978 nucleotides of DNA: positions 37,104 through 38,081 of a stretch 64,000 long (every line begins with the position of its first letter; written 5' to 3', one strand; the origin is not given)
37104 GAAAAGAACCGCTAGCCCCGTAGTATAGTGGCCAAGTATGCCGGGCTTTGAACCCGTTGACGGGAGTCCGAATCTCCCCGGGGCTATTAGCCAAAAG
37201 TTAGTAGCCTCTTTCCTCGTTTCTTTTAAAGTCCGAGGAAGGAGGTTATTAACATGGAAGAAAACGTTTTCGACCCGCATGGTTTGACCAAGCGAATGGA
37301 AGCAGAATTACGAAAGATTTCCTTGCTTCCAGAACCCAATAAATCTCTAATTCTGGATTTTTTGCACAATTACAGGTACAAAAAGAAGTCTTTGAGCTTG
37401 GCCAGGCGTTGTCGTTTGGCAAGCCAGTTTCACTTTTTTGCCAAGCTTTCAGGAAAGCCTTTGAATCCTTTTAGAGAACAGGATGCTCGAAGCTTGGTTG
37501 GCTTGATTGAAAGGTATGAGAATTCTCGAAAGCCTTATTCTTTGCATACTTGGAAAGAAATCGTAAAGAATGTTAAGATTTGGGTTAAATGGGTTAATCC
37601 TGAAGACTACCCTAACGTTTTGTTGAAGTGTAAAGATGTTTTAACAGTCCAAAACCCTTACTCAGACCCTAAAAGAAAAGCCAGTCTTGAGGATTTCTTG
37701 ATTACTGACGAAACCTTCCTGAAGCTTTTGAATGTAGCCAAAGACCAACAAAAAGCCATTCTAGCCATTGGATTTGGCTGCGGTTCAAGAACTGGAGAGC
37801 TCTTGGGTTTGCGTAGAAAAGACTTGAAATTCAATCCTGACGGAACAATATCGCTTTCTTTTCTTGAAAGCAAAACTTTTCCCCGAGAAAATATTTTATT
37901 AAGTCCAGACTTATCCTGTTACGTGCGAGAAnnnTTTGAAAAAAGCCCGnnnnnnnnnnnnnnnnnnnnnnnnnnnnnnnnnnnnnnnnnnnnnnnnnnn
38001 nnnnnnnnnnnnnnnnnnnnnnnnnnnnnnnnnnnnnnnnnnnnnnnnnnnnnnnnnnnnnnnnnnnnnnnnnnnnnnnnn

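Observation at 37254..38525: Integrase interrupted by a single in-frame TGA (likely TGG->TGA nonsense): immobilised element or stop-codon readthrough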

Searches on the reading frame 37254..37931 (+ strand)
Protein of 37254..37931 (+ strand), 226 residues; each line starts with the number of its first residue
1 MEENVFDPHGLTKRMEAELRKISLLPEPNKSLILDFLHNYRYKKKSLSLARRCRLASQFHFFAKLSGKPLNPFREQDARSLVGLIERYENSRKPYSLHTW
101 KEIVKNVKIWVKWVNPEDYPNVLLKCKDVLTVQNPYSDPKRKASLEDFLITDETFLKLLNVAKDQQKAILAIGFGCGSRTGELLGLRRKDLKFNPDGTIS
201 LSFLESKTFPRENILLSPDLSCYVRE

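Call 83: list_cluster_members(proteins=[window:37254-37931:+, window:37950-38522:+, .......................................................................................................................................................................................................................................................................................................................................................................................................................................])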
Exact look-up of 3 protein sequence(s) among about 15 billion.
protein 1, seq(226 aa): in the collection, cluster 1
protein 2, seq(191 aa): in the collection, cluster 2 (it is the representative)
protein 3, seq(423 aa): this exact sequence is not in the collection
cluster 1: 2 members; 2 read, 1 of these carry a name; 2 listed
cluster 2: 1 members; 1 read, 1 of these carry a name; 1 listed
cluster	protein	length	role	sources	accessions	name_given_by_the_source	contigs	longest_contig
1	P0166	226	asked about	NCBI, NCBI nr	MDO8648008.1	MAG: hypothetical protein Q7R70_06385 [Candidatus Diapherotrites archaeon] | hypothetical protein [Candidatus Diapherotrites archaeon]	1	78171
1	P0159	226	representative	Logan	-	-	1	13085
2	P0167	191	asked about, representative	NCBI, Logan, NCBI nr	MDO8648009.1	MAG: zinc ribbon domain-containing protein [Candidatus Diapherotrites archaeon] | zinc ribbon domain-containing protein [Candidatus Diapherotrites archaeon]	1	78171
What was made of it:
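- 37254..37934 (+): Integrase N-terminal ORF (226 aa). It holds the N-terminal/core-binding domain and the first part of the catalytic domain (R179, E182, K207), and ends in TGA. Annotated in NCBI as the hypothetical protein MDO8648008.1 (call 83).
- The intact TGG allele was not found in the protein collection (call 83), so the age of the mutation is unknown.
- Tried and rejected: An exact look-up of the repaired (W227) protein found no such allele (call 83).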
